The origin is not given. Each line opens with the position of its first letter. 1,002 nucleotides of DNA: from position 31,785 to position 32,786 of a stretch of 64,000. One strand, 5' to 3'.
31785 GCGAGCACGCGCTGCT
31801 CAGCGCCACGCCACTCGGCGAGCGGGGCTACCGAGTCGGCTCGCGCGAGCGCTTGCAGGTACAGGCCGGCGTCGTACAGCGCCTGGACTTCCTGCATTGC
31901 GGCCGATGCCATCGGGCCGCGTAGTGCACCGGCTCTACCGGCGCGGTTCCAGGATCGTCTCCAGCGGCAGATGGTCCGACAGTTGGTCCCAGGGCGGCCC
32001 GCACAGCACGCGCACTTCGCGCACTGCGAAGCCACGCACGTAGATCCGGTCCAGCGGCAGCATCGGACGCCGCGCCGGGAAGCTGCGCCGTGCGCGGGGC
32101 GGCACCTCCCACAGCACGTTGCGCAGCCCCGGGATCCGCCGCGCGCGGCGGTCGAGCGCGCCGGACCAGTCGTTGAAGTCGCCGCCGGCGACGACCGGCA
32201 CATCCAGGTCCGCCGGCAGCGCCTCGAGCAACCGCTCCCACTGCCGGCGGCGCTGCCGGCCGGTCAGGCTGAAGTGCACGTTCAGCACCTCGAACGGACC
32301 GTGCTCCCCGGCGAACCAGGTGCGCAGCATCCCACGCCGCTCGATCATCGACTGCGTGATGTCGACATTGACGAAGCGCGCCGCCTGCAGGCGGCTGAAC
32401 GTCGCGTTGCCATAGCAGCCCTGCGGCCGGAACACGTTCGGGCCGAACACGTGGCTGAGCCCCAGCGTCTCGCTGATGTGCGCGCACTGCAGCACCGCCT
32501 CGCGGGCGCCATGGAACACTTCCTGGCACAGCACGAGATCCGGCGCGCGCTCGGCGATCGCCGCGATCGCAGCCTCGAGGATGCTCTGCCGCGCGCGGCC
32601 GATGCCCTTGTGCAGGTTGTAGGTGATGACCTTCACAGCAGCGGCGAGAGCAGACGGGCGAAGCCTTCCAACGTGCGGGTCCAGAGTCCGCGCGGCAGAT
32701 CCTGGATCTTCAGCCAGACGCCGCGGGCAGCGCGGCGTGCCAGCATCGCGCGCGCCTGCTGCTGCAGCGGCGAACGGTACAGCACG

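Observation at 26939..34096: cls - EEP operon extended by a 1657-aa TPR protein with an embedded C39/papain-like peptidase domain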

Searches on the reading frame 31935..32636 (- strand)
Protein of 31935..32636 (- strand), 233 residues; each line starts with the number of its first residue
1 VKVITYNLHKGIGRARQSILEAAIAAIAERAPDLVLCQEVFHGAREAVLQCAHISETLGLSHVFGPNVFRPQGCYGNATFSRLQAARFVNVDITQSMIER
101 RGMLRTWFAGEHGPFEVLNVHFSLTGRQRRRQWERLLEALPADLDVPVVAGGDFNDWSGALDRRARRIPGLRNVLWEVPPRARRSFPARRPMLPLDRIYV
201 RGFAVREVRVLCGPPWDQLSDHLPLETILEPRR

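Call 7: search_protein_families(library=pfam, proteins=[window:31935-32636:-], max_evalue=0.01)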
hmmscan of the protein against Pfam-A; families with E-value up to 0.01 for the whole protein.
window:31935-32636:- (233 aa): 1 family
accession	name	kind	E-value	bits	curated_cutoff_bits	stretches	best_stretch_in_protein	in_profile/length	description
PF03372.29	Exo_endo_phos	-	7.3e-18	65.5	24.5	1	5-222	2-225/225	Endonuclease/Exonuclease/phosphatase family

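Call 25: search_protein_families(library=ncbifam, proteins=[window:31935-32636:-], max_evalue=0.001)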
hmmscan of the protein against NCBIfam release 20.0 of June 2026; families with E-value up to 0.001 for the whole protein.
window:31935-32636:- (233 aa): 4 families
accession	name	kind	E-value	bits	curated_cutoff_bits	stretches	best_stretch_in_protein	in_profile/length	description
NF003842.0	PRK05421.1-4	equivalog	4.4e-08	32.8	144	1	2-228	33-254/259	endonuclease/exonuclease/phosphatase family protein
NF003840.0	PRK05421.1-2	equivalog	1.2e-06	27.9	163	1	117-228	170-277/282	endonuclease/exonuclease/phosphatase family protein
NF003841.0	PRK05421.1-3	equivalog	0.00017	21.1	223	1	118-225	152-254/261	endonuclease/exonuclease/phosphatase family protein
NF003839.0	PRK05421.1-1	equivalog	0.00053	19.5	260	1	142-226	179-256/266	endonuclease/exonuclease/phosphatase family protein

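Call 29: find_homologous_proteins(query=window:31935-32636:-, max_evalue=1e-10)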
Query window:31935-32636:- (233 aa): 337 proteins with E <= 1e-10 among 3829 candidates; the best 120 are listed.
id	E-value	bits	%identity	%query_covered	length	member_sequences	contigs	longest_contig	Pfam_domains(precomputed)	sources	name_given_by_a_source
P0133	5.7e-151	519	97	100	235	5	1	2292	PF03372.30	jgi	jgi:endonuclease/exonuclease/phosphatase family metal-dependent hydrolase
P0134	2.1e-125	435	81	100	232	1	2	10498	PF03372.30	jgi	jgi:endonuclease/exonuclease/phosphatase family metal-dependent hydrolase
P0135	1.0e-97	344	64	99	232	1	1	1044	PF03372.30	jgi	jgi:endonuclease/exonuclease/phosphatase family metal-dependent hydrolase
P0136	1.9e-92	327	65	99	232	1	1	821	PF03372.30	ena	-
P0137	8.7e-92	325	63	99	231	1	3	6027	PF03372.30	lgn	-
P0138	3.4e-91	323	64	99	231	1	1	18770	PF03372.30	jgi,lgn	jgi:endonuclease/exonuclease/phosphatase family metal-dependent hydrolase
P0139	2.0e-90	321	63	99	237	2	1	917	PF03372.30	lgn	-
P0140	2.3e-90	320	63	99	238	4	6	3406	PF03372.30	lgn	-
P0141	1.8e-88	314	62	98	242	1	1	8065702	PF03372.30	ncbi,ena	-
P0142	4.2e-88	313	59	99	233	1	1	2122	PF03372.30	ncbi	-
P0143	7.5e-88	312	62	99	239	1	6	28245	PF03372.30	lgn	-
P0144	4.6e-87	310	62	97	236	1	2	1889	PF03372.30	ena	-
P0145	6.3e-87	309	59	100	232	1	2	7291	PF03372.30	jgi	jgi:endonuclease/exonuclease/phosphatase family metal-dependent hydrolase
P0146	1.7e-86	308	59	99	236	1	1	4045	PF03372.30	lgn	-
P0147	2.8e-86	307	60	99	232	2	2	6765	PF03372.30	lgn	-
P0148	3.1e-86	307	59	100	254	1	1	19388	PF03372.30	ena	-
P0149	5.9e-86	306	58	99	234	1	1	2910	PF03372.30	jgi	jgi:endonuclease/exonuclease/phosphatase family metal-dependent hydrolase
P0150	7.2e-86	306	60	99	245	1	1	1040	PF03372.30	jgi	jgi:endonuclease/exonuclease/phosphatase family metal-dependent hydrolase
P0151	8.9e-86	305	61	99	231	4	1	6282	PF03372.30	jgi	jgi:endonuclease/exonuclease/phosphatase family metal-dependent hydrolase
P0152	1.2e-85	305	61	99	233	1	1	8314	PF03372.30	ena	-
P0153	1.8e-85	304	60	99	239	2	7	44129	PF03372.30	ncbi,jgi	ncbi:MAG: endonuclease/exonuclease/phosphatase family protein [Planctomycetota bacterium]|jgi:endonu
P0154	1.8e-85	304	59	99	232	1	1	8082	PF03372.30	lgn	-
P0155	3.1e-85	304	60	99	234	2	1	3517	PF03372.30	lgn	-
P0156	2.5e-84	301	61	97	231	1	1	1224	PF03372.30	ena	-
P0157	3.8e-84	300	58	99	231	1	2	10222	PF03372.30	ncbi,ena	-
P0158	5.2e-84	300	60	99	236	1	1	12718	PF03372.30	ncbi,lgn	-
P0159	6.0e-84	299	60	99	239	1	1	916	PF03372.30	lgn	-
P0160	7.7e-84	299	59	99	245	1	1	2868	PF03372.30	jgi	jgi:endonuclease/exonuclease/phosphatase family metal-dependent hydrolase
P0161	1.1e-83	298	58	99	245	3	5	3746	PF03372.30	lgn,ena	-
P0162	9.7e-83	295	58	99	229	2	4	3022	PF03372.30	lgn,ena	-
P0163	1.2e-82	295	57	99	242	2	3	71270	PF03372.30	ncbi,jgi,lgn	ncbi:MAG: endonuclease/exonuclease/phosphatase family metal-dependent hydrolase [Chlamydiales bacter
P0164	1.3e-82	295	58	98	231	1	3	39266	PF03372.30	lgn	-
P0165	1.6e-82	295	55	99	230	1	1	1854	PF03372.30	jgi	jgi:endonuclease/exonuclease/phosphatase family metal-dependent hydrolase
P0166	2.3e-82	294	58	99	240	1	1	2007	PF03372.30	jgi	jgi:endonuclease/exonuclease/phosphatase family metal-dependent hydrolase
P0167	3.8e-82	293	55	99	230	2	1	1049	PF03372.30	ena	-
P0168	6.3e-82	293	61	97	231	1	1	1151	PF03372.30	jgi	jgi:endonuclease/exonuclease/phosphatase family metal-dependent hydrolase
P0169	8.5e-82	292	60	99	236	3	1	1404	PF03372.30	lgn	-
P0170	4.9e-81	290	58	99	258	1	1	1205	PF03372.30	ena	-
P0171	5.7e-81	290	55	99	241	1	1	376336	PF03372.30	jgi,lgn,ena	-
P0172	6.2e-81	289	56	99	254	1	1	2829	PF03372.30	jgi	jgi:endonuclease/exonuclease/phosphatase family metal-dependent hydrolase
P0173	8.3e-81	289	58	99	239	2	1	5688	PF03372.30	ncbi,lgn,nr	ncbi:MAG: endonuclease/exonuclease/phosphatase family protein [Planctomycetes bacterium]|nr:endonucl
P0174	2.9e-80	287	54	99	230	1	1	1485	PF03372.30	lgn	-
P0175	1.1e-79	285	57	99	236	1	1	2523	PF03372.30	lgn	-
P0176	2.4e-79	284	57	98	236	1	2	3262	PF03372.30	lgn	-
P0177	4.9e-79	283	59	99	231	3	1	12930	PF03372.30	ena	-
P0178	1.4e-78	282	58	99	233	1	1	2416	PF03372.30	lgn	-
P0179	2.1e-78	281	57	99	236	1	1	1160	PF03372.30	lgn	-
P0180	2.1e-78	281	57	99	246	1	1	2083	PF03372.30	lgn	-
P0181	2.3e-78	281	56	99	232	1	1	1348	PF03372.30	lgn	-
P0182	1.1e-77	279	55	99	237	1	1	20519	PF03372.30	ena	-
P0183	2.8e-77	278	56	98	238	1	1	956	PF03372.30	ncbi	-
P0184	4.3e-77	277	55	99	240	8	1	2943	PF03372.30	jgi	jgi:endonuclease/exonuclease/phosphatase family metal-dependent hydrolase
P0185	1.4e-76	275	56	98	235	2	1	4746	PF03372.30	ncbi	-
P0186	1.6e-76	275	56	91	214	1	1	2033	PF03372.30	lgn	-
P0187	2.8e-76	274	57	98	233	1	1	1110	PF03372.30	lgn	-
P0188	4.8e-75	270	57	98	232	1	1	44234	PF03372.30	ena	-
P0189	1.0e-74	269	53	99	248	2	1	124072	PF03372.30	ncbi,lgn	-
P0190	1.8e-74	268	54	99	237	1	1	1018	PF03372.30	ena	-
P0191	2.0e-74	268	56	98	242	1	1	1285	PF03372.30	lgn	-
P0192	3.1e-74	268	54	99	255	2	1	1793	PF03372.30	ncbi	-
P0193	5.8e-74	267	56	99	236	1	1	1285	PF03372.30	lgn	-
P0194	6.8e-74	266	58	97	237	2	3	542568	PF03372.30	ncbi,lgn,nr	ncbi:MAG: endonuclease/exonuclease/phosphatase family protein [Planctomycetes bacterium]|nr:endonucl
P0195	7.6e-73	263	55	98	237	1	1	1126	PF03372.30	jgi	jgi:endonuclease/exonuclease/phosphatase family metal-dependent hydrolase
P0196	1.5e-72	262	55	98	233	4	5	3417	PF03372.30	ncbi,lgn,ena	-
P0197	4.8e-72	260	55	99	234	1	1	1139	PF03372.30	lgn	-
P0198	5.1e-72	260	53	98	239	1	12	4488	PF03372.30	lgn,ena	-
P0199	8.8e-72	260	55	99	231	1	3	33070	PF03372.30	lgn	-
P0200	1.9e-71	258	54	98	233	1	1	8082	PF03372.30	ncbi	-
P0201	2.6e-71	258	54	99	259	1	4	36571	PF03372.30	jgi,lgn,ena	-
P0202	5.9e-71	257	56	97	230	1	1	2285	PF03372.30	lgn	-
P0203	1.9e-70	255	53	98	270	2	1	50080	PF03372.30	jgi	-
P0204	2.0e-70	255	52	98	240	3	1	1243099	PF03372.30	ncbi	ncbi:MAG: endonuclease/exonuclease/phosphatase family protein [Planctomycetota bacterium]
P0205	3.0e-70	255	54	98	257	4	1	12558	PF03372.30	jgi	jgi:endonuclease/exonuclease/phosphatase family metal-dependent hydrolase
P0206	3.2e-70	254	52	98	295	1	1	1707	PF03372.30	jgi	jgi:endonuclease/exonuclease/phosphatase family metal-dependent hydrolase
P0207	6.4e-70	253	55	98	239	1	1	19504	PF03372.30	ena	-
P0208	2.7e-69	251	52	98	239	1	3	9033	PF03372.30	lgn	-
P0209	7.1e-69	250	49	99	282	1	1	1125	PF03372.30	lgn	-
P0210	1.5e-68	249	54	98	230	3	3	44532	PF03372.30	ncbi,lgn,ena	-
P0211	1.7e-68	249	53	99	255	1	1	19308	PF03372.30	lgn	-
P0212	3.3e-68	248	53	98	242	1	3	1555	PF03372.30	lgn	-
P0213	4.9e-68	247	55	89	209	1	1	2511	PF03372.30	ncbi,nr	ncbi:MAG: endonuclease/exonuclease/phosphatase family protein, partial [Planctomycetes bacterium]|nr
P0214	1.0e-67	246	51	99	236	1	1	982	PF03372.30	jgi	jgi:endonuclease/exonuclease/phosphatase family metal-dependent hydrolase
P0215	2.5e-67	245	57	83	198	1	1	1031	PF03372.30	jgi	jgi:endonuclease/exonuclease/phosphatase family metal-dependent hydrolase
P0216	4.2e-63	231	51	88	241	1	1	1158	PF03372.30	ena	-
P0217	1.5e-62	229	50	99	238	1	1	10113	PF03372.30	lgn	-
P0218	7.7e-60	220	46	99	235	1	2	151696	PF03372.30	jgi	jgi:endonuclease/exonuclease/phosphatase family metal-dependent hydrolase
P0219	4.4e-59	218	49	99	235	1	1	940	PF03372.30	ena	-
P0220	1.9e-57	213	48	97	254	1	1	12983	PF03372.30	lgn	-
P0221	6.4e-54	201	57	72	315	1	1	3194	PF13517.13,PF03372.30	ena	-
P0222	1.2e-51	194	51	86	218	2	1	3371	PF03372.30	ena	-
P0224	7.8e-50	188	44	99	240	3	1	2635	PF03372.30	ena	-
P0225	7.9e-49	184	44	100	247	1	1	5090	PF03372.30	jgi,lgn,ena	-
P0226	1.1e-47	181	59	63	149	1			PF03372.30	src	-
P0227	2.2e-47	180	45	99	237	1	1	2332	PF03372.30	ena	-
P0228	3.0e-47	179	44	100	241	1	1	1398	PF03372.30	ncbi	-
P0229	4.9e-47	179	45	98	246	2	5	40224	PF03372.30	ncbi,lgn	-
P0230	6.7e-47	178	43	99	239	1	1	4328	PF03372.30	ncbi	-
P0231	7.7e-47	178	42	99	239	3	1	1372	PF03372.30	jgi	jgi:endonuclease/exonuclease/phosphatase family metal-dependent hydrolase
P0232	1.1e-46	177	42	97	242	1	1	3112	PF03372.30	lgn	-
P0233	2.4e-46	176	44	99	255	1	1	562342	PF03372.30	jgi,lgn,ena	-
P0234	3.5e-46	176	47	99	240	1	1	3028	PF03372.30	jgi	jgi:endonuclease/exonuclease/phosphatase family metal-dependent hydrolase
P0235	4.4e-46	175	45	99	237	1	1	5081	PF03372.30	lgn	-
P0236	5.2e-46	175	45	97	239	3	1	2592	PF03372.30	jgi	jgi:endonuclease/exonuclease/phosphatase family metal-dependent hydrolase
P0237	5.5e-46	175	43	97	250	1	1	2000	PF03372.30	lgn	-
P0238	2.7e-45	173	43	97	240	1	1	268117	PF03372.30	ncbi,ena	-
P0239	2.8e-45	173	41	100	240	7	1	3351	PF03372.30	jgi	-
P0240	4.4e-45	172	44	99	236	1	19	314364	PF03372.30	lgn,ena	-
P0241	8.3e-45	171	42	97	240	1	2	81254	PF03372.30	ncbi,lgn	-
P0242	1.2e-44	171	41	97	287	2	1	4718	PF03372.30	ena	-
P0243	2.1e-44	170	42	97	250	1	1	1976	PF03372.30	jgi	jgi:endonuclease/exonuclease/phosphatase family metal-dependent hydrolase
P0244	2.7e-44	170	42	99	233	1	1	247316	PF03372.30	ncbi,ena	-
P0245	3.7e-44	169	43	97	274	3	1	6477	PF03372.30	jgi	jgi:endonuclease/exonuclease/phosphatase family metal-dependent hydrolase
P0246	7.1e-44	168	43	97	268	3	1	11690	PF03372.30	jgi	jgi:endonuclease/exonuclease/phosphatase family metal-dependent hydrolase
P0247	8.6e-44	168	41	97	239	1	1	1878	PF03372.30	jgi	jgi:endonuclease/exonuclease/phosphatase family metal-dependent hydrolase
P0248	1.3e-43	167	41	100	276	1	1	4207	PF03372.30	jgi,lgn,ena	-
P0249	2.1e-43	167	41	97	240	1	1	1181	PF03372.30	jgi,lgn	-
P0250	2.5e-43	166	43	97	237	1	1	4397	PF03372.30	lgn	-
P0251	5.6e-43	165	43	99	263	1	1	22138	PF03372.30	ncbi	-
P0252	6.7e-43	165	40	97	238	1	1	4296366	PF03372.30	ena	-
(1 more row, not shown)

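Call 30: find_encoding_contigs(protein=P0134, flank=10000, max_places=2)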
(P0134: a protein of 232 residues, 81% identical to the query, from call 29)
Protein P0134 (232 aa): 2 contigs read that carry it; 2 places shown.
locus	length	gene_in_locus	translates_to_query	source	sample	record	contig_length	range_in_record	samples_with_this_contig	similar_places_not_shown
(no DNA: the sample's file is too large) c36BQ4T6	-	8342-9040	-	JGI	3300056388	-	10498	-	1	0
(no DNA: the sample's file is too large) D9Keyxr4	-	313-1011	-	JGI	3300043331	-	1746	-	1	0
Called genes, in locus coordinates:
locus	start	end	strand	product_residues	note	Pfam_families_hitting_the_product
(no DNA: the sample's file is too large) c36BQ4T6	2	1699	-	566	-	?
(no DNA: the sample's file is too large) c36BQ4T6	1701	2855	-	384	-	PF25919:BSH_CusB, PF25973:BSH_CzcB, PF25869:3HB_CusB (weak), PF25954:Beta-barrel_RND_2, PF25967:RND-MFP_C (weak), PF25975:CzcB_C, PF25989:YknX_C (weak)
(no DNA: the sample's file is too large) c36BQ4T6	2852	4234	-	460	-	PF02321:OEP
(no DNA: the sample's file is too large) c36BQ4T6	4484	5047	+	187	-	PF07638:Sigma70_ECF (weak), PF04542:Sigma70_r2, PF08281:Sigma70_r4_2, PF04545:Sigma70_r4 (weak)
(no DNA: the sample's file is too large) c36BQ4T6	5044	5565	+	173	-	-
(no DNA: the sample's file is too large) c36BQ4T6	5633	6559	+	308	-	PF13180:PDZ_2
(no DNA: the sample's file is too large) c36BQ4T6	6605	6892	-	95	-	PF04304:DUF454 (faint)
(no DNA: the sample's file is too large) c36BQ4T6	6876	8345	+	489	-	PF13091:PLDc_2, PF00614:PLDc (weak), PF13091:PLDc_2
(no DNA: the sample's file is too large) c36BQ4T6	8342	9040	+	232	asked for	PF03372:Exo_endo_phos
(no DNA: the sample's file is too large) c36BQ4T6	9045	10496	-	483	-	?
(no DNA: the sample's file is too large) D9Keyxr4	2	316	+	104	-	?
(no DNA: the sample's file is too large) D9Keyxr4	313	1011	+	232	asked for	PF03372:Exo_endo_phos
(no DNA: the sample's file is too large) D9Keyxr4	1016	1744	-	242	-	?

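Call 31: find_encoding_contigs(protein=P0141, flank=10000, max_places=2)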
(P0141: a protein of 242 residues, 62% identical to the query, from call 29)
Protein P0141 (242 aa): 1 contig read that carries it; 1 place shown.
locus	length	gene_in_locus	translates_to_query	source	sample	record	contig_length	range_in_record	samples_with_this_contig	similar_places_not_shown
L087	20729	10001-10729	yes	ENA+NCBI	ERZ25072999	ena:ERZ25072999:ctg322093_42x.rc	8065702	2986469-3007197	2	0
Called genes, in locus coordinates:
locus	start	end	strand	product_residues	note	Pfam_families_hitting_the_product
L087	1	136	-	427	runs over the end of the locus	PF01261:AP_endonuc_2 (weak)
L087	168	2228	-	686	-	PF00596:Aldolase_II, PF00106:adh_short, PF08659:KR, PF13561:adh_short_C2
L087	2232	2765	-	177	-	PF02589:LUD_dom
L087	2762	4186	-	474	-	PF02589:LUD_dom, PF13187:Fer4_9 (faint), PF00037:Fer4 (faint), PF12798:Fer4_3 (faint), PF13183:Fer4_8, PF13237:Fer4_10 (faint), PF13534:Fer4_17 (weak), PF11870:LutB_C (weak)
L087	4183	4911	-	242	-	PF02754:CCG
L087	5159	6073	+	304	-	PF05544:Pro_racemase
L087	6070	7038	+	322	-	PF02423:OCD_Mu_crystall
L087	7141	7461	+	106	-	-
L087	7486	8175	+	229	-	-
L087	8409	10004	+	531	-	PF13396:PLDc_N (weak), PF13091:PLDc_2, PF00614:PLDc (weak), PF13091:PLDc_2, PF00614:PLDc (weak)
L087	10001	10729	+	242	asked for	PF03372:Exo_endo_phos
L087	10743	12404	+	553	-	PF00657:Lipase_GDSL (faint), PF13472:Lipase_GDSL_2 (faint)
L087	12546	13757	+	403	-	PF13570:Beta-prop_ACSF4 (weak), PF13360:PQQ_2, PF01011:PQQ (faint), PF25293:Beta-prop_EMC1_N (faint), PF13360:PQQ_2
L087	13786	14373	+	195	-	-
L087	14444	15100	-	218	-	PF13618:Gluconate_2-dh3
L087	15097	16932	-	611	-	PF00890:FAD_binding_2 (faint), PF01494:FAD_binding_3 (faint), PF07992:Pyr_redox_2 (faint), PF00732:GMC_oxred_N, PF05199:GMC_oxred_C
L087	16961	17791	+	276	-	PF06439:3keto-disac_hyd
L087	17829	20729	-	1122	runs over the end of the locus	-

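Call 32: find_encoding_contigs(protein=P0138, flank=10000, max_places=2)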
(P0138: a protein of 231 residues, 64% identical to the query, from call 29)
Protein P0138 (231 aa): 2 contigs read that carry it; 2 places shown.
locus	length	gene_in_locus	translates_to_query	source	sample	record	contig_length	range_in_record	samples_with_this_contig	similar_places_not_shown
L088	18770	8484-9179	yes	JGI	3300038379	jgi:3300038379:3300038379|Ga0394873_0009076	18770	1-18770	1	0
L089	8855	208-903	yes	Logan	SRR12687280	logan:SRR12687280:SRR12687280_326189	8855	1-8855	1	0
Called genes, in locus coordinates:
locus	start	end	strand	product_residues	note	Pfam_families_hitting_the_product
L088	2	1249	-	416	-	?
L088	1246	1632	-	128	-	PF03965:Penicillinase_R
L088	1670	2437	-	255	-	-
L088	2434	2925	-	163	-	PF13302:Acetyltransf_3, PF13420:Acetyltransf_4, PF00583:Acetyltransf_1, PF13673:Acetyltransf_10, PF13508:Acetyltransf_7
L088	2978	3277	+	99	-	-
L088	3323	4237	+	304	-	-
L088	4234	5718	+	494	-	PF13091:PLDc_2, PF00614:PLDc (weak), PF13091:PLDc_2, PF00614:PLDc (weak)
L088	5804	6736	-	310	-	PF01545:Cation_efflux, PF16916:ZT_dimer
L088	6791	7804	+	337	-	PF02518:HATPase_c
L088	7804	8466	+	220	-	PF00072:Response_reg, PF08281:Sigma70_r4_2 (weak), PF00196:GerE, PF04545:Sigma70_r4 (faint)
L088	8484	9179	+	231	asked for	PF03372:Exo_endo_phos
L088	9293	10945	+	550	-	PF17159:MASE3, PF02518:HATPase_c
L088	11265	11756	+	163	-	PF04930:FUN14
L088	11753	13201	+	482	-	PF03901:Glyco_transf_22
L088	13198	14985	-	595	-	PF14321:DUF4382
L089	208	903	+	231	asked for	PF03372:Exo_endo_phos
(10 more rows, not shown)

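Call 65: search_protein_families(library=padloc, proteins=[window:31935-32636:-], max_evalue=0.01)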
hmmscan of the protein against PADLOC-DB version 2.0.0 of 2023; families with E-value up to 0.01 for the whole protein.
window:31935-32636:- (233 aa): 0 families

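Call 68: find_encoding_contigs(protein=P0194, flank=6000, max_places=1)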
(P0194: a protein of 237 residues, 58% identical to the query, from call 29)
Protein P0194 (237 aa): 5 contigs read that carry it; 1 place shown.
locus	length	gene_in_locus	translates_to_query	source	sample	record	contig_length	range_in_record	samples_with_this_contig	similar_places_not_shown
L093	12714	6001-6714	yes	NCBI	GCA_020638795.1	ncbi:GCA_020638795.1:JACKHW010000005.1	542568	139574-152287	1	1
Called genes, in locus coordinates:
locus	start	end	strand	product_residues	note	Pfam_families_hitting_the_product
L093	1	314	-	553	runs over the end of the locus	PF02386:TrkH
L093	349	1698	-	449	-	PF00070:Pyr_redox (faint), PF02254:TrkA_N, PF13241:NAD_binding_7 (weak), PF13478:XdhC_C (faint), PF02080:TrkA_C, PF02254:TrkA_N, PF02080:TrkA_C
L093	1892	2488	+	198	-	PF00117:GATase, PF07722:Peptidase_C26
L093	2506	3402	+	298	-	PF02463:SMC_N (faint), PF00005:ABC_tran, PF13304:AAA_21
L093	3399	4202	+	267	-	PF12679:ABC2_membrane_2, PF10920:DUF2705, PF12730:ABC2_membrane_4 (weak)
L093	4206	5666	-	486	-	PF13396:PLDc_N (weak), PF13091:PLDc_2, PF00614:PLDc (weak)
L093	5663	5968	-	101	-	-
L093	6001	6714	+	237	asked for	PF03372:Exo_endo_phos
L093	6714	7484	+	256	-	PF02698:DUF218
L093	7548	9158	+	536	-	PF03255:ACCA, PF01039:Carboxyl_trans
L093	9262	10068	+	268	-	PF00378:ECH_1, PF16113:ECH_2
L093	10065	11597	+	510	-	PF00289:Biotin_carb_N, PF02786:CPSase_L_D2, PF07478:Dala_Dala_lig_C, PF02785:Biotin_carb_C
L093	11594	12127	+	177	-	PF25917:BSH_RND (faint), PF25973:BSH_CzcB (faint), PF25997:BSH_YhbJ (faint), PF00364:Biotin_lipoyl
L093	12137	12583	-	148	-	PF01641:SelR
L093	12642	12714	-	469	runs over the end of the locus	PF00324:AA_permease, PF13520:AA_permease_2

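Call 69: find_encoding_contigs(protein=P0204, flank=6000, max_places=1)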
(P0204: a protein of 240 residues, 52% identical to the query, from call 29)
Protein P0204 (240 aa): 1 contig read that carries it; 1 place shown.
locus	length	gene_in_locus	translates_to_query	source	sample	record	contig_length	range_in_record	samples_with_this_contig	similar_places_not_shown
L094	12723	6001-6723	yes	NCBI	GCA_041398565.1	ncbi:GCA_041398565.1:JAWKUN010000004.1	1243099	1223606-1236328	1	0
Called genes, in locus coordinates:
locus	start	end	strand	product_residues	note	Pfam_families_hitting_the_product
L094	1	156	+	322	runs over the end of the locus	PF02769:AIRS_C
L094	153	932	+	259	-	PF13507:GATase_5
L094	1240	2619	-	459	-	PF00072:Response_reg, PF00158:Sigma54_activat, PF14532:Sigma54_activ_2, PF07728:AAA_5, PF25601:AAA_lid_14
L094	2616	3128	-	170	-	PF01475:FUR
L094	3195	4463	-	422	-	PF02844:GARS_N, PF01071:GARS_A, PF02843:GARS_C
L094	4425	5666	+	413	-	PF16822:ALGX (faint), PF13472:Lipase_GDSL_2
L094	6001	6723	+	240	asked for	PF03372:Exo_endo_phos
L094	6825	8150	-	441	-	PF00365:PFK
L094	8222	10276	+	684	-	PF02771:Acyl-CoA_dh_N, PF00441:Acyl-CoA_dh_1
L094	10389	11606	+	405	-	PF25778:DUF7948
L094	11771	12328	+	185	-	-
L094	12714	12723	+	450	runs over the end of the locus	PF03448:MgtE_N, PF00571:CBS, PF01769:MgtE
